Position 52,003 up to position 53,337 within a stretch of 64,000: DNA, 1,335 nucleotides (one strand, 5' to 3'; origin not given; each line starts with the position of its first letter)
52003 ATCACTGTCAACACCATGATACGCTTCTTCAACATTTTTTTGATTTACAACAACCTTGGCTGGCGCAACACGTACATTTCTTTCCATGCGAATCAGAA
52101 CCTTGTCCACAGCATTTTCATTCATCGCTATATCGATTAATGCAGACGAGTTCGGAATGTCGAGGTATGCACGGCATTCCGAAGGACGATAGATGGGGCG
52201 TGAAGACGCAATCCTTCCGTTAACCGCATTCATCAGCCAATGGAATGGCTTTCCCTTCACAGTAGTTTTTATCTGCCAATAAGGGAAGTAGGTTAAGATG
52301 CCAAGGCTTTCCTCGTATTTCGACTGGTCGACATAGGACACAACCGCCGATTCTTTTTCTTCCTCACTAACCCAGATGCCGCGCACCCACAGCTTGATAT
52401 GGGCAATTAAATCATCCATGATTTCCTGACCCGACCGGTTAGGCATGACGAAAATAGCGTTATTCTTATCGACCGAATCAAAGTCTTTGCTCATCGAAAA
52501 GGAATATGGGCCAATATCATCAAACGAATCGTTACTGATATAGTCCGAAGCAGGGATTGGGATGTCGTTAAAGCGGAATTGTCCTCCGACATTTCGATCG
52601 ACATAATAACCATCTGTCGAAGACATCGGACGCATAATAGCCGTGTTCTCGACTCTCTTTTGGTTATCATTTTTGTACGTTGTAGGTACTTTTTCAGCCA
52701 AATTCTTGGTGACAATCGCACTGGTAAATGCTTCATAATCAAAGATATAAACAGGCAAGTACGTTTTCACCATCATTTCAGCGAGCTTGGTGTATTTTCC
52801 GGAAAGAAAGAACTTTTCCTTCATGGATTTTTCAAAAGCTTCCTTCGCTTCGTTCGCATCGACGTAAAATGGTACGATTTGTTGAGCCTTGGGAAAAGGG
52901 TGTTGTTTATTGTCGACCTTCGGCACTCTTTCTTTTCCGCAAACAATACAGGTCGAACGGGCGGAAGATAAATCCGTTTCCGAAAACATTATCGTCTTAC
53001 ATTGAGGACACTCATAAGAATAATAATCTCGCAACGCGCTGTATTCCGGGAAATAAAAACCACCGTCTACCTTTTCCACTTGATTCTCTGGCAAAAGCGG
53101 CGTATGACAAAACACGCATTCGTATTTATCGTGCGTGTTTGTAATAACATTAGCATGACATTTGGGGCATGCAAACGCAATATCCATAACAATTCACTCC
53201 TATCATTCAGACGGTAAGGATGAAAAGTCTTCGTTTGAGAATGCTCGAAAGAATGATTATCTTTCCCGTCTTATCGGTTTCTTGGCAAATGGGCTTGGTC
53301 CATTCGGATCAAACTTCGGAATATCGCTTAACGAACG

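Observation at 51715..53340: Shared C-terminal peptide 'DIP[EK]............' on both zinc-ribbon paralogs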

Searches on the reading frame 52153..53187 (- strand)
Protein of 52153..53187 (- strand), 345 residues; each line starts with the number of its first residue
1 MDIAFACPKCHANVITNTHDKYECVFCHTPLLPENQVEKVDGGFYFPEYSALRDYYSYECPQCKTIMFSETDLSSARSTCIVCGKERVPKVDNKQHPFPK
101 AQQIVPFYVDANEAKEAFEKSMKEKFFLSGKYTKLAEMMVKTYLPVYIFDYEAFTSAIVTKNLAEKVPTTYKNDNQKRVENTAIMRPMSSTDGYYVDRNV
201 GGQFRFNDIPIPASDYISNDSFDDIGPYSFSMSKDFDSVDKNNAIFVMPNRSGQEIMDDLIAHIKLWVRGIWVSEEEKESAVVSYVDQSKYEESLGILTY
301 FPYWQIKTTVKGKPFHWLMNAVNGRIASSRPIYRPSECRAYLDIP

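Call 13: search_solved_structures(query=A1, max_evalue=1)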
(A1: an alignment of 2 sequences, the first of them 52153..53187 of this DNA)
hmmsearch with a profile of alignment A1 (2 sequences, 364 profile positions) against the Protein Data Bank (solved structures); distinct sequences matched with E-value up to 1: 6.
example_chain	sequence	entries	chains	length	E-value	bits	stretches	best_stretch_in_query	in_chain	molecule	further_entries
1ztc_A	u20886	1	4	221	0.18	14.6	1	25-117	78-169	hypothetical protein TM0894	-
1vd4_A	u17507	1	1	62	0.47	13.2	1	4-34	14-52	Transcription initiation factor IIE, alpha subunit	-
7p3r_A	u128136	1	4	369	0.71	12.6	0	146-205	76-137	MakA tetramer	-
6dfp_A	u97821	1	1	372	0.72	12.6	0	146-205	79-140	VCA0883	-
8eaz_A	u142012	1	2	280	0.75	12.5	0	31-84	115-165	RanBP-type and C3HC4-type zinc finger-containing protein 1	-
6ezv_X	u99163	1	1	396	0.8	12.4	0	146-205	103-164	Non-hemolytic enterotoxin lytic component L1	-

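Call 15: search_protein_representatives(alignment_id=A1)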
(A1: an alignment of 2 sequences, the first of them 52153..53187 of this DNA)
Query: 2 sequences, 364 profile positions. Proteins with E-value up to 0.001 (for the whole library): 2361; up to 1e-10: 639; up to 1e-30: 10. The best 150 are listed.
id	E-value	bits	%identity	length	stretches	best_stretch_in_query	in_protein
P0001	2.9e-192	655.5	-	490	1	1-364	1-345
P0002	1.7e-121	422.6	-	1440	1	1-362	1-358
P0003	1.4e-115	403.2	-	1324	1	1-363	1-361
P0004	8.7e-115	400.6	-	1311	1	1-361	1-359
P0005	1.2e-49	186.3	-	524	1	1-341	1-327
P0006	2.0e-47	179.0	-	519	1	1-341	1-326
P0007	8.3e-41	157.2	-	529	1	1-348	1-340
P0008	7.0e-40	154.1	-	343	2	3-161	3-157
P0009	6.5e-39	150.9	-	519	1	1-341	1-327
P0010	7.7e-32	127.7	-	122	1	1-114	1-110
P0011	3.6e-28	115.6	-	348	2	4-163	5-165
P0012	2.7e-27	112.7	-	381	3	189-351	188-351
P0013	1.7e-26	110.1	-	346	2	3-156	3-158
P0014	6.4e-26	108.2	-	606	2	1-184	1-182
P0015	8.9e-26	107.7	-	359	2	4-155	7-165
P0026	3.0e-22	96.1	-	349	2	5-155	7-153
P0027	4.8e-22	95.5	-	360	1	3-350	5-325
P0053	1.0e-19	87.8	-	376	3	212-353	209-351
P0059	1.5e-19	87.3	-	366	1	5-350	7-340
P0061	1.6e-19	87.1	-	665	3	204-349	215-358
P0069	2.3e-19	86.6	-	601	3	53-160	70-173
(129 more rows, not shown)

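Call 19: search_protein_families(library=pfam, proteins=[P0005, P0007, P0008, P0011, P0026, P0053, P0059, P0027, P0014, P0061], max_evalue=0.01)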
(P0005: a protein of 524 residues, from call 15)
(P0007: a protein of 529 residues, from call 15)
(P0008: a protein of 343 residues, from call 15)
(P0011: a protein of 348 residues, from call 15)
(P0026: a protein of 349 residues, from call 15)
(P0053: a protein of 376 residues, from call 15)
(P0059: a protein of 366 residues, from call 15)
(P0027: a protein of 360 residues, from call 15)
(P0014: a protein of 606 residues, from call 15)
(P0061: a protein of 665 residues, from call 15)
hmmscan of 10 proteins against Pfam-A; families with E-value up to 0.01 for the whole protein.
P0005 (524 aa): 0 families

P0007 (529 aa): 1 family
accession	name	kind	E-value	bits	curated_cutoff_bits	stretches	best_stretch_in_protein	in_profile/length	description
PF08271.17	Zn_Ribbon_TF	-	3.9e-08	33.2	29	1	5-39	1-36/43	TFIIB zinc-binding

P0008 (343 aa): 1 family
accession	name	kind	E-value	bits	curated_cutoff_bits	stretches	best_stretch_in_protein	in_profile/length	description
PF08271.17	Zn_Ribbon_TF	-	0.00021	21.2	29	1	5-37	1-34/43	TFIIB zinc-binding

P0011 (348 aa): 1 family
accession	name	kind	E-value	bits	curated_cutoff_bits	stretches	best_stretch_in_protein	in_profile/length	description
PF03966.22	Trm112p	-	0.0026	18.1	22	0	8-34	10-36/40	Trm112p-like protein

P0026 (349 aa): 12 families
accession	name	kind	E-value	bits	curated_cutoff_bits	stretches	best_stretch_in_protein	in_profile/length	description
PF09723.15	Zn_ribbon_8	-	3e-05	24.4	34.4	0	6-32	5-34/41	Zinc ribbon domain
PF23455.1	DUF7129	-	3.9e-05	23.8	30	0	5-33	10-36/45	Domain of unknown function (DUF7129)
PF12773.13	DZR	-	0.00018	22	27.3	0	52-88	5-35/45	Double zinc ribbon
PF17283.8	Zn_ribbon_SprT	-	0.00024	21.5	28.1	0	6-35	4-35/38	SprT-like zinc ribbon domain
PF07191.17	Zn_ribbon_6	-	0.00051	20.4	25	0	8-39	2-31/67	Double zinc ribbon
PF24460.1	DUF7575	-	0.00057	19.6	28.5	0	8-17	5-14/28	Domain of unknown function (DUF7575)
PF01155.25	HypA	-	0.00068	20.1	28.9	0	5-33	69-95/112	Hydrogenase/urease nickel incorporation, metallochaperone, hypA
PF05605.18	zf-Di19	-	0.0012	19.5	27.5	0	24-44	2-22/54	Drought induced 19 protein (Di19), zinc-binding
PF06221.18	zf-C2HC5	-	0.0019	18.6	25.8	1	61-88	19-45/54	Putative zinc finger motif, C2HC5-type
PF08271.17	Zn_Ribbon_TF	-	0.002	18.1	29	1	7-32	1-26/43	TFIIB zinc-binding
PF06677.18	Auto_anti-p27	-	0.0056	17.2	24.1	0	61-84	17-40/40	Sjogren's syndrome/scleroderma autoantigen 1 (Autoantigen p27)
PF23547.1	Zn_ribbon_FGT1_1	-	0.0072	16.3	27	0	62-89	5-32/35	FORGETTER1 first zinc ribbon domain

P0053 (376 aa): 14 families
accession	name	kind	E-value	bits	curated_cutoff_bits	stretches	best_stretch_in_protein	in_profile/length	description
PF23548.1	Zn_ribbon_FGT1_2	-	2.3e-06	27.5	27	1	91-118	5-32/35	FORGETTER1 second zinc ribbon domain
PF09723.15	Zn_ribbon_8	-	0.00023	21.5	34.4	0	1-31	1-34/41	Zinc ribbon domain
PF07191.17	Zn_ribbon_6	-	0.00037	20.9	25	0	7-36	2-29/67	Double zinc ribbon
PF01155.25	HypA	-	0.00069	20.1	28.9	0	75-115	59-95/112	Hydrogenase/urease nickel incorporation, metallochaperone, hypA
PF14319.11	Zn_Tnp_IS91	-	0.00096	19.5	26.3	0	81-115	31-65/90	Transposase zinc-binding domain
PF08271.17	Zn_Ribbon_TF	-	0.001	19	29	0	89-112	1-25/43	TFIIB zinc-binding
PF03966.22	Trm112p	-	0.0013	19.1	22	1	7-36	9-38/40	Trm112p-like protein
PF12773.13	DZR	-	0.0014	19.2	27.3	0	7-34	14-35/45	Double zinc ribbon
PF05605.18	zf-Di19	-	0.0049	17.5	27.5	0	23-38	2-17/54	Drought induced 19 protein (Di19), zinc-binding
PF07754.17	HVO_2753_ZBP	-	0.0057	16.9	33.2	1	91-126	1-36/46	Small zinc finger protein HVO_2753-like, Zn-binding pocket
PF21344.3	Zn_ribbon_LysW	-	0.0066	16.5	27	0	7-35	2-33/46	Alpha-aminoadipate carrier protein LysW-like, globular domain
PF15777.11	Anti-TRAP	-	0.007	16.8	32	0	91-115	13-39/59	Tryptophan RNA-binding attenuator protein inhibitory protein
PF23454.1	Zn_ribbon_Brz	-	0.0093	17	27.9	0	21-36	3-18/58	Transcriptional regulator Brz zinc beta ribbon domain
PF13248.11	Zn_ribbon_3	-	0.0095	15.8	27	0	90-112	4-22/26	zinc-ribbon domain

P0059 (366 aa): 7 families
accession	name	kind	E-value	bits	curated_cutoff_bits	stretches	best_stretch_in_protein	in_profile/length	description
PF25164.1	CoiA_N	-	0.0003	20.7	26.3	0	5-25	16-36/50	Competence protein CoiA, N-terminal domain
PF22191.2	IBR_1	-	0.00031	21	27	1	6-34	3-31/47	IBR domain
PF08271.17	Zn_Ribbon_TF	-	0.00087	19.2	29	1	7-41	1-36/43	TFIIB zinc-binding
PF06221.18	zf-C2HC5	-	0.0011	19.4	25.8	0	69-101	16-47/54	Putative zinc finger motif, C2HC5-type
PF07191.17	Zn_ribbon_6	-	0.0013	19.2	25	0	8-77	2-56/67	Double zinc ribbon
PF12773.13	DZR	-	0.0014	19.2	27.3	0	9-94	1-44/45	Double zinc ribbon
PF18319.7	Zn_ribbon_PriA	-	0.003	17.9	26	0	9-33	1-25/27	PriA DNA helicase Cys-rich region (CRR) domain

P0027 (360 aa): 14 families
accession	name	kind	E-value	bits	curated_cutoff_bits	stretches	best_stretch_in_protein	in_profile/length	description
PF23455.1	DUF7129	-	2.1e-05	24.6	30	1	5-33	10-36/45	Domain of unknown function (DUF7129)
PF17283.8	Zn_ribbon_SprT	-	0.00044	20.7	28.1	0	6-30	4-30/38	SprT-like zinc ribbon domain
PF07191.17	Zn_ribbon_6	-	0.00056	20.3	25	0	8-37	2-29/67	Double zinc ribbon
PF08271.17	Zn_Ribbon_TF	-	0.00067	19.6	29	0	7-30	1-25/43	TFIIB zinc-binding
PF23145.1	Zf_2nd_IFT121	-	0.00087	19.4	25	0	61-89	16-44/45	IFT121, second zinc finger domain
PF08792.16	A2L_zn_ribbon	-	0.0011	19.1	22.9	0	60-86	2-28/33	A2L zinc ribbon domain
PF09723.15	Zn_ribbon_8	-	0.0023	18.3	34.4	0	5-32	4-34/41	Zinc ribbon domain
PF06221.18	zf-C2HC5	-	0.0027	18.1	25.8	1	63-95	19-50/54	Putative zinc finger motif, C2HC5-type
PF12773.13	DZR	-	0.004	17.7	27.3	0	9-37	15-37/45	Double zinc ribbon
PF05605.18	zf-Di19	-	0.0042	17.7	27.5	0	23-37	1-15/54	Drought induced 19 protein (Di19), zinc-binding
PF24110.1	DUF7385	-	0.0055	16.8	28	0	68-88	15-35/72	Family of unknown function (DUF7385)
PF22191.2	IBR_1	-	0.0077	16.5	27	1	8-34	5-31/47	IBR domain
PF01155.25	HypA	-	0.0082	16.6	28.9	0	5-33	69-95/112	Hydrogenase/urease nickel incorporation, metallochaperone, hypA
PF07754.17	HVO_2753_ZBP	-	0.0094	16.2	33.2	1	64-91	1-28/46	Small zinc finger protein HVO_2753-like, Zn-binding pocket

P0014 (606 aa): 9 families
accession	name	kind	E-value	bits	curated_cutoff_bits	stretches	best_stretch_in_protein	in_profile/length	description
PF04536.20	TPM_phosphatase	-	7.6e-15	55.5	22.1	1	363-491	1-119/125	TPM domain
PF08271.17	Zn_Ribbon_TF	-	2.7e-06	27.3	29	1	5-32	1-29/43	TFIIB zinc-binding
PF12773.13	DZR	-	5.6e-05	23.6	27.3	1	7-85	1-45/45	Double zinc ribbon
PF08792.16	A2L_zn_ribbon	-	0.00044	20.3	22.9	0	5-30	4-29/33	A2L zinc ribbon domain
PF07754.17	HVO_2753_ZBP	-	0.00063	19.9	33.2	0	63-88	1-26/46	Small zinc finger protein HVO_2753-like, Zn-binding pocket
PF18319.7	Zn_ribbon_PriA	-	0.0011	19.3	26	1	7-31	1-25/27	PriA DNA helicase Cys-rich region (CRR) domain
PF06677.18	Auto_anti-p27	-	0.0014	19.1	24.1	0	3-29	14-40/40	Sjogren's syndrome/scleroderma autoantigen 1 (Autoantigen p27)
PF01155.25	HypA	-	0.0044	17.5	28.9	0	4-31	70-95/112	Hydrogenase/urease nickel incorporation, metallochaperone, hypA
PF11781.13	Zn_ribbon_RRN7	-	0.0063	16.6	27.1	0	7-32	7-31/32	Zinc-finger of RNA-polymerase I-specific TFIIB, Rrn7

P0061 (665 aa): 6 families
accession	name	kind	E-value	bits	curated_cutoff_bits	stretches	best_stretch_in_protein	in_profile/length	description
PF07295.17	DUF1451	-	9.6e-05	23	26.1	0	5-32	113-140/146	Zinc-ribbon containing domain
PF03966.22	Trm112p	-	0.00057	20.2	22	1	7-37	9-39/40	Trm112p-like protein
PF09723.15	Zn_ribbon_8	-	0.0014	19.1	34.4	1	1-31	1-34/41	Zinc ribbon domain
PF17915.7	zf_Rg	-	0.0021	17.9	25.5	0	2-29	4-31/49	Reverse gyrase zinc finger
PF01155.25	HypA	-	0.004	17.6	28.9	0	5-32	70-95/112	Hydrogenase/urease nickel incorporation, metallochaperone, hypA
PF07191.17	Zn_ribbon_6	-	0.0048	17.3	25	0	7-36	2-29/67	Double zinc ribbon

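Call 20: search_protein_families(library=ncbifam, proteins=[P0005, P0007, P0008, P0011, P0026, P0053, P0059, P0027, P0014, P0061], max_evalue=0.01)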
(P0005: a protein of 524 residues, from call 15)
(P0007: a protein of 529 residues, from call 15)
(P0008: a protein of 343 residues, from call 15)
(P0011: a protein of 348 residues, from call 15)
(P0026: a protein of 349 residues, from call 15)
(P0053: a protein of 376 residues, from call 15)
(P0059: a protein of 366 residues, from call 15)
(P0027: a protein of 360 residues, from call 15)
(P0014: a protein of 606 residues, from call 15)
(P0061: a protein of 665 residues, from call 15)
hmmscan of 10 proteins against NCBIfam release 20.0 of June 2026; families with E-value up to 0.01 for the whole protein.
P0005 (524 aa): 0 families

P0007 (529 aa): 1 family
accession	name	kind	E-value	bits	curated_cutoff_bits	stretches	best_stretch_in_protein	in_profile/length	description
NF001608.0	PRK00398.1-6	equivalog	0.0034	17.2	84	0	5-32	4-31/46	DNA-directed RNA polymerase subunit P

P0008 (343 aa): 3 families
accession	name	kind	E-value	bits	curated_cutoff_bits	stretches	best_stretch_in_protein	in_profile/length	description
TIGR00595.1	priA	equivalog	0.0028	16.3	230.35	0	3-32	224-253/509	replication restart helicase PriA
NF001608.0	PRK00398.1-6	equivalog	0.0039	17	84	0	4-32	3-31/46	DNA-directed RNA polymerase subunit P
NF001607.0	PRK00398.1-4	equivalog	0.007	16.1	89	0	58-84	10-37/53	DNA-directed RNA polymerase subunit P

P0011 (348 aa): 1 family
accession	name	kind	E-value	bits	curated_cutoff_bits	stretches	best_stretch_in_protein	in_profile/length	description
NF011482.0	PRK14892.1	equivalog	0.0086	16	109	1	59-90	17-48/101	putative transcription elongation factor Elf1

P0026 (349 aa): 12 families
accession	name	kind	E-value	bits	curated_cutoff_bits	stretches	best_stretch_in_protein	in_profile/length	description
NF001608.0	PRK00398.1-6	equivalog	8.4e-09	35.1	84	1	4-30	1-27/46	DNA-directed RNA polymerase subunit P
NF001607.0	PRK00398.1-4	equivalog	9.7e-08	31.6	89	2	59-88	9-39/53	DNA-directed RNA polymerase subunit P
NF001606.0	PRK00398.1-3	equivalog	1.4e-05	24.8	72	0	5-30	1-25/44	DNA-directed RNA polymerase subunit P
NF011481.0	PRK14890.1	equivalog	3.4e-05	23.8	61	1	57-88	7-38/61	putative Zn-ribbon RNA-binding protein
TIGR02605.1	CxxC_CxxC_SSSS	subfamily_domain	3.7e-05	23.7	31.3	0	6-32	5-34/52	FmdB family zinc ribbon protein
NF041197.2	CxxC_Se_CxxC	equivalog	0.00011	22.2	40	1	9-43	1-37/53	dual CXXC motif small (seleno)protein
NF001605.0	PRK00398.1-2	equivalog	0.0002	21.1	63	0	6-30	1-24/43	DNA-directed RNA polymerase subunit P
NF033497.1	rubre_like_arch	subfamily_domain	0.00051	19.7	32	0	7-34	1-26/34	rubrerythrin-like domain-containing protein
NF001638.0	PRK00418.1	equivalog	0.0013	18.5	83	0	1-30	2-29/65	DNA gyrase inhibitor YacG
NF041909.1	HVO_2753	equivalog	0.003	17.4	80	0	59-87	9-36/59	HVO_2753 family zinc finger protein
NF038384.1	zinc_YnfU_fam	subfamily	0.0038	16.8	36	0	4-37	14-51/52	YnfU family zinc-binding protein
NF047912.1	ECs_2282_CxxC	subfamily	0.0069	16.3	37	0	5-40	1-43/60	ECs_2282 family putative zinc-binding protein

P0053 (376 aa): 12 families
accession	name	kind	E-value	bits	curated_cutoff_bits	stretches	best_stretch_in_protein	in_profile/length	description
NF001607.0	PRK00398.1-4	equivalog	2.5e-07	30.3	89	1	87-117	8-39/53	DNA-directed RNA polymerase subunit P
NF001608.0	PRK00398.1-6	equivalog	5.2e-07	29.4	84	2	5-30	3-28/46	DNA-directed RNA polymerase subunit P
NF011481.0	PRK14890.1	equivalog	1.3e-05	25.1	61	1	85-118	6-39/61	putative Zn-ribbon RNA-binding protein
TIGR02605.1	CxxC_CxxC_SSSS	subfamily_domain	0.00016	21.7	31.3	0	1-31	1-34/52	FmdB family zinc ribbon protein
TIGR00595.1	priA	equivalog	0.00042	19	230.35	0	6-37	226-257/509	replication restart helicase PriA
NF001605.0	PRK00398.1-2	equivalog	0.00045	20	63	1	5-31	1-26/43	DNA-directed RNA polymerase subunit P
NF033497.1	rubre_like_arch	subfamily_domain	0.001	18.8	32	0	7-15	18-26/34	rubrerythrin-like domain-containing protein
NF001606.0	PRK00398.1-3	equivalog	0.0014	18.4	72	0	5-29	2-25/44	DNA-directed RNA polymerase subunit P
NF003058.0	PRK03976.1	equivalog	0.0017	18.3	87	0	86-116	34-64/91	50S ribosomal protein L37ae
NF003331.0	PRK04338.1-7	equivalog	0.0072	15.1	560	0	87-152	241-306/376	tRNA (guanine(26)-N(2))-dimethyltransferase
TIGR02181.1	GRX_bact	equivalog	0.0092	16.2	90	0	108-165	8-61/80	glutaredoxin 3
NF041795.1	Brz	equivalog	0.01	16.2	100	0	1-15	1-15/60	transcriptional regulator Brz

P0059 (366 aa): 9 families
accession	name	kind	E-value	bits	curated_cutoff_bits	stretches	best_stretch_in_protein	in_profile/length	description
NF001607.0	PRK00398.1-4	equivalog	5.6e-10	38.8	89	2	68-98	7-38/53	DNA-directed RNA polymerase subunit P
NF001606.0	PRK00398.1-3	equivalog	4.3e-08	32.8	72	1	6-31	2-26/44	DNA-directed RNA polymerase subunit P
NF001608.0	PRK00398.1-6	equivalog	2.4e-07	30.5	84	1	68-98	1-31/46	DNA-directed RNA polymerase subunit P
NF001605.0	PRK00398.1-2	equivalog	2.3e-05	24.1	63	1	7-32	2-26/43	DNA-directed RNA polymerase subunit P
NF001604.0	PRK00398.1-1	equivalog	0.0024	17.4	103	0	68-95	1-30/48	DNA-directed RNA polymerase subunit P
NF041197.2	CxxC_Se_CxxC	equivalog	0.0039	17.3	40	0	9-39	1-33/53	dual CXXC motif small (seleno)protein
NF001669.0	PRK00432.1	equivalog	0.0043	17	54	0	8-31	28-50/58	30S ribosomal protein S27ae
NF003058.0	PRK03976.1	equivalog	0.0059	16.6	87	0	5-36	35-66/91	50S ribosomal protein L37ae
TIGR00595.1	priA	equivalog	0.0075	14.9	230.35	0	7-33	226-252/509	replication restart helicase PriA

P0027 (360 aa): 8 families
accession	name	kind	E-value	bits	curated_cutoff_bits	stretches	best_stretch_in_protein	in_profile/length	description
NF001607.0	PRK00398.1-4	equivalog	5.3e-06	26.1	89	1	5-32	9-36/53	DNA-directed RNA polymerase subunit P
NF001608.0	PRK00398.1-6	equivalog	5.9e-05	22.8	84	0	5-31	2-28/46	DNA-directed RNA polymerase subunit P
NF011481.0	PRK14890.1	equivalog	7.5e-05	22.7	61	1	57-91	5-39/61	putative Zn-ribbon RNA-binding protein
NF001606.0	PRK00398.1-3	equivalog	0.0003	20.5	72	1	6-30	2-25/44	DNA-directed RNA polymerase subunit P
TIGR02605.1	CxxC_CxxC_SSSS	subfamily_domain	0.00036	20.5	31.3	0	4-32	3-34/52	FmdB family zinc ribbon protein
NF001605.0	PRK00398.1-2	equivalog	0.0013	18.5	63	0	7-32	2-26/43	DNA-directed RNA polymerase subunit P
TIGR02578.2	cas_TM1811_Csm1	equivalog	0.003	16.3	170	0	53-121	372-436/753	type III-A CRISPR-associated protein Cas10/Csm1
NF001638.0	PRK00418.1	equivalog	0.0096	15.7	83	0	2-30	3-29/65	DNA gyrase inhibitor YacG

P0014 (606 aa): 8 families
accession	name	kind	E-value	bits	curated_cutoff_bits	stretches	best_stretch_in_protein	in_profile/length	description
NF047379.1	photo_II_Psb32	equivalog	1.6e-05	24.7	160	1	357-502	18-154/207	photosystem II repair protein Psb32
NF001607.0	PRK00398.1-4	equivalog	0.00039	20.1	89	1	5-33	10-39/53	DNA-directed RNA polymerase subunit P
NF001629.0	PRK00415.1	equivalog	0.00064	19.2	70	0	6-33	16-44/62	30S ribosomal protein S27e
NF001606.0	PRK00398.1-3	equivalog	0.00075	19.3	72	0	4-34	2-31/44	DNA-directed RNA polymerase subunit P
TIGR03670.1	rpoB_arch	equivalog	0.0016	16.8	811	0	56-91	534-569/599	DNA-directed RNA polymerase subunit B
NF011481.0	PRK14890.1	equivalog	0.0017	18.4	61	0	56-87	5-36/61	putative Zn-ribbon RNA-binding protein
NF001608.0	PRK00398.1-6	equivalog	0.0037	17.1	84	0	4-33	3-32/46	DNA-directed RNA polymerase subunit P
NF001646.0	PRK00420.1-3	equivalog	0.0096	16.2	117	0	3-31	19-45/117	hypothetical protein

P0061 (665 aa): 5 families
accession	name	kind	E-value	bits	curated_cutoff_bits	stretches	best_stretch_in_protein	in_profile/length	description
NF047912.1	ECs_2282_CxxC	subfamily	5.1e-06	26.3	37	1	4-55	1-59/60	ECs_2282 family putative zinc-binding protein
NF001607.0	PRK00398.1-4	equivalog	4.2e-05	23.2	89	1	3-29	7-34/53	DNA-directed RNA polymerase subunit P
TIGR02605.1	CxxC_CxxC_SSSS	subfamily_domain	0.00055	20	31.3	1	1-32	1-36/52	FmdB family zinc ribbon protein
NF001608.0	PRK00398.1-6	equivalog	0.0024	17.7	84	1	4-30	2-28/46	DNA-directed RNA polymerase subunit P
NF001605.0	PRK00398.1-2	equivalog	0.0091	15.8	63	0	5-29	1-24/43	DNA-directed RNA polymerase subunit P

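Call 23: find_homologous_proteins(query=A2, max_evalue=1e-20)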
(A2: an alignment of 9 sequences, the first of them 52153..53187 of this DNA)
Query A2 (9 sequences) (345 aa, profile of the alignment): 4 proteins with E <= 1e-20 among 1937 candidates.
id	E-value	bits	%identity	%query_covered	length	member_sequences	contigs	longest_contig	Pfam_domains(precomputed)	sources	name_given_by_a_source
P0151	2.5e-137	476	25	97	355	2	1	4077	-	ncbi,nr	ncbi:MAG: hypothetical protein IKZ74_07585, partial [Clostridiales bacterium]|nr:hypothetical protei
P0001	5.6e-126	438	100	100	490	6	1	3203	-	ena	-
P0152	1.1e-92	329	24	67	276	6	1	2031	-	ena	-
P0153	3.2e-22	97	21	94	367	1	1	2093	PF23548.2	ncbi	-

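Call 59: search_protein_families(library=padloc, proteins=[P0007, P0026, P0053, P0153], max_evalue=0.01)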
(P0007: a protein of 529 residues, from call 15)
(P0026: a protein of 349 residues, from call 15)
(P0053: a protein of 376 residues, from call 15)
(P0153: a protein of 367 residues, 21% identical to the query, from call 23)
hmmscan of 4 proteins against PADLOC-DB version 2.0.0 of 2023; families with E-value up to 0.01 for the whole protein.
P0007 (529 aa): 1 family
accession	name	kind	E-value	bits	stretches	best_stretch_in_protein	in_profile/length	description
PDLC05059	PDC-S64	-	0.0051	13.8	0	6-85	201-289/339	-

P0026 (349 aa): 1 family
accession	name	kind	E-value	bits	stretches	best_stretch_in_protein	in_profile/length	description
PDLC04162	HEC-08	-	0.00032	17.9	1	3-80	240-317/358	-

P0053 (376 aa): 1 family
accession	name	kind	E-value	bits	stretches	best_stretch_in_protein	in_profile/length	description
PDLC05059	PDC-S64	-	0.0053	13.8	0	90-115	201-226/339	-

P0153 (367 aa): 1 family
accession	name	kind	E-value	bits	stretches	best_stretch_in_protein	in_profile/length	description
PDLC04447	PDC-M14A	-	0.002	16.5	0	5-35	119-149/152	-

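Call 60: find_encoding_contigs(protein=P0153, flank=6000, max_places=4)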
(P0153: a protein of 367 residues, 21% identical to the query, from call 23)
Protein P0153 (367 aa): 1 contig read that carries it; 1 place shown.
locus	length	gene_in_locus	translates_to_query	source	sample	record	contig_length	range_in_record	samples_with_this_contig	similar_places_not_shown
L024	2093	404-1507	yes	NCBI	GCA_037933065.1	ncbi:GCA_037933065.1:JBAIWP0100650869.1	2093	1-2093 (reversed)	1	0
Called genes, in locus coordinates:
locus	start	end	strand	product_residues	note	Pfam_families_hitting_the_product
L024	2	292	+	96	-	?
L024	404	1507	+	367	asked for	PF23548:Zn_ribbon_FGT1_2 (faint)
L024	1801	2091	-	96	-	?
